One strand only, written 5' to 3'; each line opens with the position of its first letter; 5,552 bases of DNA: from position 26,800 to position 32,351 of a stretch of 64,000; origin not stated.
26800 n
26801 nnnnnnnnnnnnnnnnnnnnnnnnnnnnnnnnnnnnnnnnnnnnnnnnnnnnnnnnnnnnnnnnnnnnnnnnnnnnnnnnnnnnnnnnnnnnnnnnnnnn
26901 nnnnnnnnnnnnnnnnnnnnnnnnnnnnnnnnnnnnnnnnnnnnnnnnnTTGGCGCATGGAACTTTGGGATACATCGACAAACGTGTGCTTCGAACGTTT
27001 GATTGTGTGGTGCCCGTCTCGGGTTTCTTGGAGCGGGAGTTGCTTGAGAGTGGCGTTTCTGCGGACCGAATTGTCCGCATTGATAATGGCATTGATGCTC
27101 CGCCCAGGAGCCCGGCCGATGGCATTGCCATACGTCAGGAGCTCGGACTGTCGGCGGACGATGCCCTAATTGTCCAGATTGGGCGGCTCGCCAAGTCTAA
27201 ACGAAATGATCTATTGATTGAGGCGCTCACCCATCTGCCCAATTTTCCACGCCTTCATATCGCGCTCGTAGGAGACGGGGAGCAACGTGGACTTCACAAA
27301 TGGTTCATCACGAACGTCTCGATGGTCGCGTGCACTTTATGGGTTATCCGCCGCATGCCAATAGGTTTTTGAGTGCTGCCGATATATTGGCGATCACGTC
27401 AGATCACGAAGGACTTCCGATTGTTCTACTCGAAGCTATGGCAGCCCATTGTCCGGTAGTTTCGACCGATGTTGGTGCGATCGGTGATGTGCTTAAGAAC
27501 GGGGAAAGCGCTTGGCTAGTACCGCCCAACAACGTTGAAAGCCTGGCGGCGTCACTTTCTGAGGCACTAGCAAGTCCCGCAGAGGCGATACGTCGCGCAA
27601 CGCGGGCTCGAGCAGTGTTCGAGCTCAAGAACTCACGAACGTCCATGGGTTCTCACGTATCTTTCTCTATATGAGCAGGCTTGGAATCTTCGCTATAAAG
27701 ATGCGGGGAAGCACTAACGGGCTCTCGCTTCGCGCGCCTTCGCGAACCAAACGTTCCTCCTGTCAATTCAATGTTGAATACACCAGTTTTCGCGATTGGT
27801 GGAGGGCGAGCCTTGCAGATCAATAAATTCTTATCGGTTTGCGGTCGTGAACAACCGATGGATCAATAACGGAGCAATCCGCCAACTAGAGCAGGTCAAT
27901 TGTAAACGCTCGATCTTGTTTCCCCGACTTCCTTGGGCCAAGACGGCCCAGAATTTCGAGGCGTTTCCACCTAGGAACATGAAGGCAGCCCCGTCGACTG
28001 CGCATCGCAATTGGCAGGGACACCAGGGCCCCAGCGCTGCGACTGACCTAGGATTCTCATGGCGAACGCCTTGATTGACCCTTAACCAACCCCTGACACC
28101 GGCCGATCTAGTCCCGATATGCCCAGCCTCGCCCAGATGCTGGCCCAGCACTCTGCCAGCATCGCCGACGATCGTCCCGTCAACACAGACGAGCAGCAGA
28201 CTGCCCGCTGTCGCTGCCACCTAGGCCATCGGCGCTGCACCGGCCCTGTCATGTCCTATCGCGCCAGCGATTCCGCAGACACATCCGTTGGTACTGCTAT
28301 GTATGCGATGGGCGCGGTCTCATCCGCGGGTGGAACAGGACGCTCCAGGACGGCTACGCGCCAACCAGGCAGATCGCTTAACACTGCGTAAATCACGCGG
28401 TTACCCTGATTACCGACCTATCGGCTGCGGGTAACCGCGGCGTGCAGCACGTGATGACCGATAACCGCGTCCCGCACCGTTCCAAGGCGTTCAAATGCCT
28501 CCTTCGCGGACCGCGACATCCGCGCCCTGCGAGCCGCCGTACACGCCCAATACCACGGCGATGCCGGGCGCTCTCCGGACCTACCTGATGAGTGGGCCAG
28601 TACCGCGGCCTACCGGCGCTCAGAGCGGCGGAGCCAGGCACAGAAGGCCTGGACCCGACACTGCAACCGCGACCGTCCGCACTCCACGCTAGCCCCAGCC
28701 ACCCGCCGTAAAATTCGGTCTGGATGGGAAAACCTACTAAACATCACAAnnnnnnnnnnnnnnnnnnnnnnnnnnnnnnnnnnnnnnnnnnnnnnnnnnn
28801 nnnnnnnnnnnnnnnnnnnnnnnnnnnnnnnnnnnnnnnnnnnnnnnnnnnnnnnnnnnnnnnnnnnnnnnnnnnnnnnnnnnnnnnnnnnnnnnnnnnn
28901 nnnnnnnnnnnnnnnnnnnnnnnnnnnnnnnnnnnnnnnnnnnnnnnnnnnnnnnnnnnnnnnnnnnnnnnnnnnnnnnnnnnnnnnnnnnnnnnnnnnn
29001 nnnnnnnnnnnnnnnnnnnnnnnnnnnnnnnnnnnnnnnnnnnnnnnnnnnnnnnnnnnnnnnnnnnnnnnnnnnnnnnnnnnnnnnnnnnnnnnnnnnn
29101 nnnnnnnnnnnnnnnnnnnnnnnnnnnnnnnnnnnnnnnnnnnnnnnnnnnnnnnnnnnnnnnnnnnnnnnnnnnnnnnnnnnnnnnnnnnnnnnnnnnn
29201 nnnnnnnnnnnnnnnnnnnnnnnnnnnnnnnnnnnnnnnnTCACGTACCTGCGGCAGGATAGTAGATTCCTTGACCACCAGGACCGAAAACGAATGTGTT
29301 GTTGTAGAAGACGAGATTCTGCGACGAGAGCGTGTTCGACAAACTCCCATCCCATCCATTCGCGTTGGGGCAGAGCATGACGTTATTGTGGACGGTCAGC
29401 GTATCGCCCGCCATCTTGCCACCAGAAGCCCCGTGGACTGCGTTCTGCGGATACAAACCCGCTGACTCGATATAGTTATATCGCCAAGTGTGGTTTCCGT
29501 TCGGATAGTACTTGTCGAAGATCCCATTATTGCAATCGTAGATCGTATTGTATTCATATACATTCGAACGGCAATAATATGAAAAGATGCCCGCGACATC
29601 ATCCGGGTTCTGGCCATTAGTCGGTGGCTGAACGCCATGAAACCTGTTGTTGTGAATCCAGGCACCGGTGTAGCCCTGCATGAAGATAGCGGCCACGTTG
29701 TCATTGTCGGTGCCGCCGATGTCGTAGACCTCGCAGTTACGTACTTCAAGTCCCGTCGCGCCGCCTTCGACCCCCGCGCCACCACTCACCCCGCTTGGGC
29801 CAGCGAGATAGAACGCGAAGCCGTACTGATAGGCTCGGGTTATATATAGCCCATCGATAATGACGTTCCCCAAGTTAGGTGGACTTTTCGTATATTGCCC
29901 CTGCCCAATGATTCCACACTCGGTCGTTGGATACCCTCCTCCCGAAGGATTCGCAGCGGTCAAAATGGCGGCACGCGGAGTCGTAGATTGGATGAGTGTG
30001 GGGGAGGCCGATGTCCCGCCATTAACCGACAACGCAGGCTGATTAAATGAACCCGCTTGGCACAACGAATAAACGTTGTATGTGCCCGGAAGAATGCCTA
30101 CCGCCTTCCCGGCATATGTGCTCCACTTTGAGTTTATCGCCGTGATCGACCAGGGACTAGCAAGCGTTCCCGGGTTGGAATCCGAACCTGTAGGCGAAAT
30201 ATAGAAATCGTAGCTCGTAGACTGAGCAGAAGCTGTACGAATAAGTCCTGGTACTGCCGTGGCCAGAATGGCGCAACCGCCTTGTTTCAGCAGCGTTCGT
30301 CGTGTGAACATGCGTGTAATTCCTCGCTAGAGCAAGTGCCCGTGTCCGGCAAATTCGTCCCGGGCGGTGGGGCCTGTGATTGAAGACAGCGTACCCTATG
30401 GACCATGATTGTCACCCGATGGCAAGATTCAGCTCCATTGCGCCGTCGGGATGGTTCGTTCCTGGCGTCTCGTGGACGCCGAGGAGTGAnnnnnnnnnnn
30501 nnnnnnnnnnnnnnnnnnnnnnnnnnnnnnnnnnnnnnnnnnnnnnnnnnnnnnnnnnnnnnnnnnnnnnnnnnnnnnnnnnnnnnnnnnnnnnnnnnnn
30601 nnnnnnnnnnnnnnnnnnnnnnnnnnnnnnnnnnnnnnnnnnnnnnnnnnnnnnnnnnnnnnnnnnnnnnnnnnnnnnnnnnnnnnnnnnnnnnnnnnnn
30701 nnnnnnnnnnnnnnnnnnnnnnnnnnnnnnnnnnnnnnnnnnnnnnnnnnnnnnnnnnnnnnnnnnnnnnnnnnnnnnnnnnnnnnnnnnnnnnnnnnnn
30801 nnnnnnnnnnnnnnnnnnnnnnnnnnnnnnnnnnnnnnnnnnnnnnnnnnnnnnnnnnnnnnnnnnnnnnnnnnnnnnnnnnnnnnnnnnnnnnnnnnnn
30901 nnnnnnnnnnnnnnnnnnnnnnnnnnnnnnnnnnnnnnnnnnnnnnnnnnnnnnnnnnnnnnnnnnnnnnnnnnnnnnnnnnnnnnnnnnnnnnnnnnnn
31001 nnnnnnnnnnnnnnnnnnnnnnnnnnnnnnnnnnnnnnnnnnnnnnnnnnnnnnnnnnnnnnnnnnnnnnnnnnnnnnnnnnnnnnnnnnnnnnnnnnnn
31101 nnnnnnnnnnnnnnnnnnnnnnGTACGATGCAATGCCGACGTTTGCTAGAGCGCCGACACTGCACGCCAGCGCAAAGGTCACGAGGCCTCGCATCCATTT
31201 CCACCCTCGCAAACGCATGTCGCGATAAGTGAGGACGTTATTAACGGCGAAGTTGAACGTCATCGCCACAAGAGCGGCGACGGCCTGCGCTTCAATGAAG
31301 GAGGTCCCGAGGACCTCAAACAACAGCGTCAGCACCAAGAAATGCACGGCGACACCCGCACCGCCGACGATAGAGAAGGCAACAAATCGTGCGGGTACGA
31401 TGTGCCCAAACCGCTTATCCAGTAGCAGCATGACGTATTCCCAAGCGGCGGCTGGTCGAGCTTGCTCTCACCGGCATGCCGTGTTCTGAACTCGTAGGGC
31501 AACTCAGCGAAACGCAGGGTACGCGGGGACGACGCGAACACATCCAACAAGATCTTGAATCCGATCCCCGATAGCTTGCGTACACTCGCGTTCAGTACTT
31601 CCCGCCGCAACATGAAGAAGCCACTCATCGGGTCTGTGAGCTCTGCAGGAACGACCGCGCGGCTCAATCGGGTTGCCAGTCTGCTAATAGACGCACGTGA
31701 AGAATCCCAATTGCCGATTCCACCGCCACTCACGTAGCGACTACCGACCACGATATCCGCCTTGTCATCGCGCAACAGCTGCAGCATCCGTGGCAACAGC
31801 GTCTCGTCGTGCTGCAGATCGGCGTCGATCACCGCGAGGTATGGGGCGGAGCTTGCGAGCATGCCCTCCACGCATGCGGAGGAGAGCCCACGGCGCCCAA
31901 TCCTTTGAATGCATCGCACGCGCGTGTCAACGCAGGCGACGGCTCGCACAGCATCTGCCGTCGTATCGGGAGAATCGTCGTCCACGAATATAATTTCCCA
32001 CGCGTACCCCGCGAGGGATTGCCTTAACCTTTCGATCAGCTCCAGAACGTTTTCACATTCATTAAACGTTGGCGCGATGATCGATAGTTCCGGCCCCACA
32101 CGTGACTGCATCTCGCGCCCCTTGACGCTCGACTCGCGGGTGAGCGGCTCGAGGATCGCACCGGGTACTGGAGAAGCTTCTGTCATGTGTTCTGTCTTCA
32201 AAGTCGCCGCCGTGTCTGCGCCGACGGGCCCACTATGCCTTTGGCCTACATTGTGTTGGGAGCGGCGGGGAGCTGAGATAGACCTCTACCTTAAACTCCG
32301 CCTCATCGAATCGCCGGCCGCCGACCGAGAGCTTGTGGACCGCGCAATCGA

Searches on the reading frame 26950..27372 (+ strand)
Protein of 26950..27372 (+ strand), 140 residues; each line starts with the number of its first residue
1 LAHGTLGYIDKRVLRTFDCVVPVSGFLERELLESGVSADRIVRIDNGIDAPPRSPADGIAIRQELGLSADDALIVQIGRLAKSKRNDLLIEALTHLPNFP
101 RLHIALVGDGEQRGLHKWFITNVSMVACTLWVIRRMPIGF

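Call 7: search_protein_families(library=ncbifam, proteins=[window:26950-27372:+], max_evalue=0.001)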
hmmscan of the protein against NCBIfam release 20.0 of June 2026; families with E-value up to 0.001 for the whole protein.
window:26950-27372:+ (140 aa): 12 families
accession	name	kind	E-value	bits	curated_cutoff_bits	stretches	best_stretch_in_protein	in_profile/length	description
TIGR04157.1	glyco_rSAM_CFB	subfamily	8.1e-10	38.2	400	1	10-112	163-269/406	TIGR04157 family glycosyltransferase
NF007640.0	PRK10307.1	subfamily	1.1e-08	34.4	276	1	9-113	164-271/411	WcaI family glycosyltransferase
NF053787.1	GlcN_PG_synth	equivalog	2.1e-08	33.4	480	1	8-116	136-240/361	N-acetylglucosaminyl phosphatidylglycerol synthase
TIGR04063.1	stp3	hypoth_equivalog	3.6e-07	29.4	442.05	1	9-122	150-265/397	TIGR04063 family PEP-CTERM/XrtA system glycosyltransferase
TIGR03088.1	stp2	hypoth_equivalog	6.2e-07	28.8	409.05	1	21-119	141-247/374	TIGR03088 family PEP-CTERM/XrtA system glycosyltransferase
TIGR02149.1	glgA_Coryne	subfamily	2e-05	23.9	302.4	1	8-97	136-230/391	glycogen synthase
TIGR03449.1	mycothiol_MshA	equivalog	2.5e-05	23.4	462.5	1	35-114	184-266/406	D-inositol-3-phosphate glycosyltransferase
TIGR03999.1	thiol_BshA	equivalog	5.7e-05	22.2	273.7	1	15-123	143-251/375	N-acetyl-alpha-D-glucosaminyl L-malate synthase BshA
NF047684.1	TeichurnBiosyTuaC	equivalog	7.5e-05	21.8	550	1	59-113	207-259/391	teichuronic acid biosynthesis protein TuaC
TIGR02095.1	glgA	subfamily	0.00013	20.8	328.45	1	60-119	281-340/477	glycogen/starch synthase, ADP-glucose type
NF041010.1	glycosy_Agl16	equivalog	0.00019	20.5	575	1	8-98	125-205/352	glycosylation protein Agl16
TIGR04007.1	wcaI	equivalog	0.00095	17.9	800.45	0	11-112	168-271/407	colanic acid biosynthesis glycosyltransferase WcaI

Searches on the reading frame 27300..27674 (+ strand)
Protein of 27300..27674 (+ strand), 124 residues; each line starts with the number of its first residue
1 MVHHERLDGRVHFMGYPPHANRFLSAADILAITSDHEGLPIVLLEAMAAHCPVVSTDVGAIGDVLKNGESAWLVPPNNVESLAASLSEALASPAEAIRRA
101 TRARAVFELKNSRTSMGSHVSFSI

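Call 7: search_protein_families(library=ncbifam, proteins=[window:27300-27674:+], max_evalue=0.001)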
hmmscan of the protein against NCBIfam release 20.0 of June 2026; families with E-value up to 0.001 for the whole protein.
window:27300-27674:+ (124 aa): 27 families (the best 25 are shown)
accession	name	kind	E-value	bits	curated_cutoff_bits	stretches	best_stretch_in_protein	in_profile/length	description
NF041876.1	EPS_EpsE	equivalog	7.3e-20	71.6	400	1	4-107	271-376/389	exopolysaccharide biosynthesis GT4 family glycosyltransferase EpsE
TIGR03088.1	stp2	hypoth_equivalog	3e-18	66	409.05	1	7-117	253-363/374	TIGR03088 family PEP-CTERM/XrtA system glycosyltransferase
TIGR03999.1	thiol_BshA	equivalog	4.7e-16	58.7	273.7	1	2-103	248-351/375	N-acetyl-alpha-D-glucosaminyl L-malate synthase BshA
NF047684.1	TeichurnBiosyTuaC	equivalog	1.3e-13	50.6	550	1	21-92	284-354/391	teichuronic acid biosynthesis protein TuaC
TIGR04005.1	wcaL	equivalog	2.4e-12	46.4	537.6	1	27-91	299-369/406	colanic acid biosynthesis glycosyltransferase WcaL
TIGR04047.1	MSMEG_0565_glyc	hypoth_equivalog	9.9e-11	41.3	259.85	1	22-106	272-354/373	MSMEG_0565 family glycosyltransferase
NF038295.1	EPS_HpsP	equivalog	1.3e-10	40.9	550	1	21-110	282-370/388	hormogonium polysaccharide biosynthesis glycosyltransferase HpsP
TIGR02149.1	glgA_Coryne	subfamily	5.7e-10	38.9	302.4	1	21-104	278-369/391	glycogen synthase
NF053787.1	GlcN_PG_synth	equivalog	7e-10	38.3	480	1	20-104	255-338/361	N-acetylglucosaminyl phosphatidylglycerol synthase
NF038011.1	PelF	equivalog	7.2e-10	38.5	100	1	4-67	362-424/489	GT4 family glycosyltransferase PelF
NF011726.0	PRK15179.1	equivalog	1.6e-09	36.6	733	1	6-99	571-668/694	Vi polysaccharide biosynthesis protein TviE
NF050063.1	ProtGlycPglJ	equivalog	7.8e-09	35.2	500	1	2-109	241-347/363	N-acetylgalactosamine-N,N'-diacetylbacillosaminyl-diphospho-undecaprenol 4-alpha-N-acetylgalactosaminyltransferase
TIGR03449.1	mycothiol_MshA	equivalog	8.4e-09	34.8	462.5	1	22-103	299-380/406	D-inositol-3-phosphate glycosyltransferase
NF047880.1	glyco_SdgA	exception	1.2e-08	34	800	1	2-90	365-454/488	serine-aspartate repeat adhesin O-glycosyltransferase SdgA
NF007396.0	PRK09922.1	equivalog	3.1e-08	32.9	385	1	27-91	260-325/361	lipopolysaccharide 1,6-galactosyltransferase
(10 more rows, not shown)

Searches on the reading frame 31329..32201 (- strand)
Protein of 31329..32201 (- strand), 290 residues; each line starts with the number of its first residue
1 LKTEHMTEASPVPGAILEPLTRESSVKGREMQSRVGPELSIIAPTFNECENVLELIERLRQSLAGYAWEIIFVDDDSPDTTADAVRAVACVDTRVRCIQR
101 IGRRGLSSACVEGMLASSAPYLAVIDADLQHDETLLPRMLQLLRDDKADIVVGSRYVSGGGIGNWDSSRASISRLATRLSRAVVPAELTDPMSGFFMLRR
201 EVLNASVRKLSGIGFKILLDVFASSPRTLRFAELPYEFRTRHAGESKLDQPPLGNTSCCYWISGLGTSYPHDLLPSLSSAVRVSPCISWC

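Call 8: search_protein_families(library=ncbifam, proteins=[window:31329-32201:-], max_evalue=0.001)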
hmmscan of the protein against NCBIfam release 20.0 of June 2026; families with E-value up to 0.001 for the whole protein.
window:31329-32201:- (290 aa): 16 families
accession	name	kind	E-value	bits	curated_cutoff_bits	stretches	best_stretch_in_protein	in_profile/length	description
NF047588.1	GlcsyltransPgfSStrep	equivalog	3.5e-15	56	500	1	39-208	3-169/308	glycosyltransferase PgfS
TIGR03937.1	PgaC_IcaA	equivalog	4e-13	49.1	422.3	1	26-146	34-153/407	poly-beta-1,6-N-acetyl-D-glucosamine synthase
TIGR04182.1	glyco_TIGR04182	equivalog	1.5e-12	47.6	325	1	39-249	2-202/293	S-layer glycoprotein N-glycosyltransferase AglJ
NF041875.1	EPS_EpsD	equivalog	1.5e-12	47.6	370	1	39-201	1-165/325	exopolysaccharide biosynthesis glycosyltransferase EpsD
NF058614.1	PPMAGASynPpgS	equivalog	5.2e-12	45.7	370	1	41-216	4-175/226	polyprenyl-phospho-N-acetylgalactosaminyl synthase PpgS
NF047683.1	TeichurnBiosyTuaG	equivalog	1.7e-11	44.3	400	1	35-147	4-115/252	teichuronic acid biosynthesis protein TuaG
NF045692.1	OglycostaseCruG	equivalog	1.8e-10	40.3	600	1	17-203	21-215/386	2'-O-glycosyltransferase CruG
NF007482.0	PRK10073.1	equivalog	2e-10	40.2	423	1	37-151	6-118/334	glycosyltransferase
NF007986.1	PRK10714.1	equivalog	5e-10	38.9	529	1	39-249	8-211/316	undecaprenyl-phosphate 4-deoxy-4-formamido-L-arabinose transferase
TIGR03965.1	mycofact_glyco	equivalog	6.1e-09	35.3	280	1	15-158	52-193/467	mycofactocin biosynthesis glycosyltransferase MftF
TIGR04283.1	glyco_like_mftF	equivalog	6.5e-09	35.7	182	1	39-147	1-101/221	TIGR04283 family arsenosugar biosynthesis glycosyltransferase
NF010496.0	PRK13915.1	equivalog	1.3e-08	34.3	262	1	33-222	27-227/307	glucosyl-3-phosphoglycerate synthase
TIGR03469.1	HpnB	hypoth_equivalog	4.2e-08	32.6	379.25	1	32-151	39-168/386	hopene-associated glycosyltransferase HpnB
NF038302.1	EPS_HpsE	equivalog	2.8e-06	26.5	300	1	38-131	2-99/307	hormogonium polysaccharide biosynthesis glycosyltransferase HpsE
NF053739.1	GlytfEpsEBac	equivalog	5.7e-05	22.2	450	1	37-160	1-124/265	glycosyltransferase EpsE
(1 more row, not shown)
